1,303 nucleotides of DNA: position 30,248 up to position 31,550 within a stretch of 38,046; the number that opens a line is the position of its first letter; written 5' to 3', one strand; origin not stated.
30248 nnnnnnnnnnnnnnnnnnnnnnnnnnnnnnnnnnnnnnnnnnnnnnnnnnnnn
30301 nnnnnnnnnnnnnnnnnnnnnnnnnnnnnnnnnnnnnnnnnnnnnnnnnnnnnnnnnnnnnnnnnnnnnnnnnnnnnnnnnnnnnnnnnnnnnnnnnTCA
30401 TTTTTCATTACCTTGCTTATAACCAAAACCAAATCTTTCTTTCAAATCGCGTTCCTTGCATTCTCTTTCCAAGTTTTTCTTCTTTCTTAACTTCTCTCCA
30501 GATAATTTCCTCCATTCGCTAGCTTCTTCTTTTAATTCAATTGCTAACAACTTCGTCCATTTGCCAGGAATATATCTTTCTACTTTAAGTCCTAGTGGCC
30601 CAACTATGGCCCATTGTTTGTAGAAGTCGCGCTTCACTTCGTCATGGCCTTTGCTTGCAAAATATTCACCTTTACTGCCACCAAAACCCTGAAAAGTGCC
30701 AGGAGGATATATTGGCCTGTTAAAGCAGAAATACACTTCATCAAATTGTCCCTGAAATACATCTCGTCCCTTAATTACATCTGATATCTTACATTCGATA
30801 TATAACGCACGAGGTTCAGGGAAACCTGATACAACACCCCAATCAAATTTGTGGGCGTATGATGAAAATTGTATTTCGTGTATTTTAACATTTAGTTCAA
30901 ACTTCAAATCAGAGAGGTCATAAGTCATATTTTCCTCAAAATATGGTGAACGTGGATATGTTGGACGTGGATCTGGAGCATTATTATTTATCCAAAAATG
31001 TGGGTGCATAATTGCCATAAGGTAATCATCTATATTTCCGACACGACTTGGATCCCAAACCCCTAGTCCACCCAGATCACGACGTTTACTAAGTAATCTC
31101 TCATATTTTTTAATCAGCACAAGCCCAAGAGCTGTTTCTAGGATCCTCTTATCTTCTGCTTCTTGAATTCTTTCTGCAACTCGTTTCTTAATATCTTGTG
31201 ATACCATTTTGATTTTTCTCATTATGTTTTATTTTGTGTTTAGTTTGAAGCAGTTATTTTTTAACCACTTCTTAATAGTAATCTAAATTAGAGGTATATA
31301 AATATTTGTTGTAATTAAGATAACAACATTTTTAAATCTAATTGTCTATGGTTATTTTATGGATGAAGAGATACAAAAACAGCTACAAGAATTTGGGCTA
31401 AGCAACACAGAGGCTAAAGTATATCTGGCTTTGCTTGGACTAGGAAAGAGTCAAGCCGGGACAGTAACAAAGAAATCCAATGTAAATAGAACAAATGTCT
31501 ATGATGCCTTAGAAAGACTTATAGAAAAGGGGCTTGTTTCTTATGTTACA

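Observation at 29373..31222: Translationally coupled two-gene orphan operon with no recognisable domains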

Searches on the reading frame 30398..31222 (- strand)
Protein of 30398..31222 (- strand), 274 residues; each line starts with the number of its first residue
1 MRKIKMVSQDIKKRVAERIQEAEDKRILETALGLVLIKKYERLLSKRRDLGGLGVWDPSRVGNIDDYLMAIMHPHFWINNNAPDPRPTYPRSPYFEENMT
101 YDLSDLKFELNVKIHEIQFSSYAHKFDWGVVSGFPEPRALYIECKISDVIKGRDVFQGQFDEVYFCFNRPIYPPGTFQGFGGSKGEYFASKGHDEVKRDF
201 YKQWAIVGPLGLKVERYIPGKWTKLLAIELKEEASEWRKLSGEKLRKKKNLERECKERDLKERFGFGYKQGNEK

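Call 3: search_protein_families(library=pfam, proteins=[window:30398-31222:-], max_evalue=1)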
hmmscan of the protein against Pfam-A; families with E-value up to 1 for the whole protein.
window:30398-31222:- (274 aa): 0 families

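Call 4: search_protein_families(library=padloc, proteins=[window:30398-31222:-], max_evalue=1)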
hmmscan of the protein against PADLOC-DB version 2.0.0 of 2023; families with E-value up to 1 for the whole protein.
window:30398-31222:- (274 aa): 0 families

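Call 5: search_protein_families(library=ncbifam, proteins=[window:30398-31222:-], max_evalue=1)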
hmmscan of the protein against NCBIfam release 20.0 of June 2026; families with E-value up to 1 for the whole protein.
window:30398-31222:- (274 aa): 0 families

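Call 6: search_solved_structures(query=window:30398-31222:-, max_evalue=10)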
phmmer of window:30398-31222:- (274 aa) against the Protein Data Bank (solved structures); distinct sequences matched with E-value up to 10: 5.
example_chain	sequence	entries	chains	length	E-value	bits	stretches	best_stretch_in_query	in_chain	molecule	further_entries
7yxg_A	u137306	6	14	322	0.33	13.3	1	163-219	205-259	GH14974p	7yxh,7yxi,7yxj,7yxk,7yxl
3d2e_A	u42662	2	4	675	0.33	13.3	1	157-258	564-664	Heat shock protein homolog SSE1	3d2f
1gd7_A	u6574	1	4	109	0.85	12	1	177-214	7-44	CSAA PROTEIN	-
3kya_A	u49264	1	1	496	1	11.7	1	167-209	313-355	Putative phosphatase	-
8iuf_A5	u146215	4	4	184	1.8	10.9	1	10-50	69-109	NDUFA5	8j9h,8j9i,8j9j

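Call 8: find_homologous_proteins(query=window:30398-31222:-)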
Query window:30398-31222:- (274 aa): 1 proteins with E <= 0.001 among 574 candidates.
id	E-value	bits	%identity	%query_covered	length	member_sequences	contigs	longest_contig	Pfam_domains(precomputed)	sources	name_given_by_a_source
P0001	2.4e-183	626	100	98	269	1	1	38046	-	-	-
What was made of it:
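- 30398..31222 (-): Gene 1: singleton ORFan. 274 aa from the first ATG, most likely 269 aa from the ATG at 31207. Basic (net +9), with charged helical N- and C-termini around a Pro/aromatic-rich, predicted beta core. Only a self-hit in 5.8 billion proteins (call 8).
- Gene 1 has no homologue at all (call 8).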

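Call 22: predict_structure(protein=window:30398-31222:-)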
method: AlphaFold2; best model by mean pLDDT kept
length: 274 residues; sequences in the alignment: 1
mean_pLDDT: 42.6   pTM: 0.35
mean pLDDT of the five models: 42.6, 34.8, 33.7, 32.7, 29.9
residues with pLDDT >= 90: 0; 70-90: 8; 50-70: 63; < 50: 203
segments of 3 or more residues with pLDDT < 50: 1-7, 10-12, 14-90, 119-138, 156-241, 270-274
pLDDT, mean of each block of 10 residues (from residue 1): 44 42 42 44 39 32 31 27 36 59 58 54 36 43 56 51 37 38 42 38 29 26 29 36 58 69 55 40
secondary structure, 60 per line:
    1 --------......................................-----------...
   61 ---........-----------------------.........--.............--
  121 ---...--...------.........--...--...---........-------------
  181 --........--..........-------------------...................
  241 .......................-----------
elements in order: H9-46 H64-71 E95-103 E106-118 E124-126 E129-131 E138-146 E149-151 E154-156 E160-167 H183-190 H193-202 H222-263
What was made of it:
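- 30398..31222 (-): AF2 pLDDT 42.6 (call 22).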

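Call 58: search_protein_families(library=phrogs, proteins=[window:30398-31222:-], max_evalue=1)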
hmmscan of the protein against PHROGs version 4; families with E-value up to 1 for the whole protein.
window:30398-31222:- (274 aa): 1 family
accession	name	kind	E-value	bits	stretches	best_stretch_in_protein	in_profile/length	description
phrog_2441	-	moron, auxiliary metabolic gene and host takeover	0.68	11.1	1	216-256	17-56/67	decoy of host sigma32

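Call 82: fold_search(model_id=the predicted structure, library=pdb)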
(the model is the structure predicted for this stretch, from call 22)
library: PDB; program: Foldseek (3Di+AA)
matches with E <= 10: 254; with E <= 0.001: 0
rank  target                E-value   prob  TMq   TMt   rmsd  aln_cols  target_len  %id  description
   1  6l7a_A                5.0e-02  0.21  0.14  0.15  16.9       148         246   13  CsgFG complex in Curli biogenesis system (released 2020-01-15)
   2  6l7c_A                1.8e-01  0.06  0.11  0.12  22.6       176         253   14  CsgFG complex with substrate CsgAN6 peptide in Curli biogenesis system (released 2020-01-15)
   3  7brm_A                2.9e-01  0.20  0.15  0.16   8.5        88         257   14  Architecture of curli complex (released 2020-07-15)
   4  4q79_D                4.6e-01  0.20  0.15  0.20  10.7       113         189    9  Structure of a HG-derivative CsgG (released 2014-12-17)
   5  9h5m_A                4.6e-01  0.10  0.12  0.14  18.9       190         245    9  Cryo-EM structure of Gasdermin-E (released 2025-11-05)
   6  3pfg                  5.1e-01  0.35  0.17  0.19   6.0        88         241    6  X-Ray crystal structure the N,N-dimethyltransferase TylM1 from Streptomyces fradiae in complex with SAM and dTDP-phenol (released 2010-12-15)
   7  4q79_B                6.1e-01  0.21  0.15  0.20   8.9        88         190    9  Structure of a HG-derivative CsgG (released 2014-12-17)
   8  6m81_C                6.9e-01  0.57  0.18  0.21   4.5        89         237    9  Crystal structure of TylM1 Y14F bound to SAH and dTDP-phenol (released 2019-03-13)
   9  4oqd_A                6.9e-01  0.57  0.18  0.21   4.5        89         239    9  Crystal structure of the tylM1 N,N-dimethyltransferase in complex with SAH and TDP-Qui3NMe2 (released 2014-02-26)
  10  6m82                  6.9e-01  0.54  0.18  0.20   5.7        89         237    9  Crystal structure of TylM1 Y14paF bound to SAH and dTDP-phenol (released 2019-03-13)
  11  6m83                  7.3e-01  0.54  0.18  0.20   5.7        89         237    9  Crystal structure of TylM1 S120A bound to SAH and dTDP-phenol (released 2019-03-13)
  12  6lqh_A                7.3e-01  0.23  0.15  0.19   7.9        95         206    9  High resolution architecture of curli complex (released 2020-07-15)
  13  4q79_C                7.3e-01  0.20  0.15  0.20   8.9        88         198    9  Structure of a HG-derivative CsgG (released 2014-12-17)
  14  6hjl_G                7.7e-01  0.18  0.13  0.31   9.0        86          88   12  Affimer:BclxL (released 2020-03-18)
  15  8abu_C                8.7e-01  0.08  0.13  0.14  10.4        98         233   11  Crystal structure of NaLdpA mutant H97Q in complex with erythro-DGPD (released 2023-02-01)
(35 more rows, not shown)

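Call 87: search_dna_similar(query=window:30398-31222:-, collection=phages, mode=protein, max_evalue=0.1, max_rows=5)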
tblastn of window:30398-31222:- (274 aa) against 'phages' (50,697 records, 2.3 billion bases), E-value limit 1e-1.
No match.

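Call 89: search_dna_similar(query=window:30398-31222:-, collection=plasmids, mode=protein, max_evalue=0.1, max_rows=5)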
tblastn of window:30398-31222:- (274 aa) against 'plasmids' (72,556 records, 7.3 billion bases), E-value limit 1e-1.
No match.

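Call 91: find_related_loci(query=window:30398-31222:-, collection=viral_contigs, flank=5000)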
Query window:30398-31222:- (274 aa) in viral_contigs; peptide patterns used: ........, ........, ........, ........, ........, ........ (x = any residue, [..] = any of these).
2 stretches matched a pattern, but none encodes a relative of the query by tblastn (E <= 1e-3).

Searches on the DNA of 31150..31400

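Call 108: search_rna_families(source=window, start=31150, end=31400, threshold=evalue, max_evalue=1)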
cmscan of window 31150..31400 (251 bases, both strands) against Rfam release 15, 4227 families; matches with E-value up to 1: 0.
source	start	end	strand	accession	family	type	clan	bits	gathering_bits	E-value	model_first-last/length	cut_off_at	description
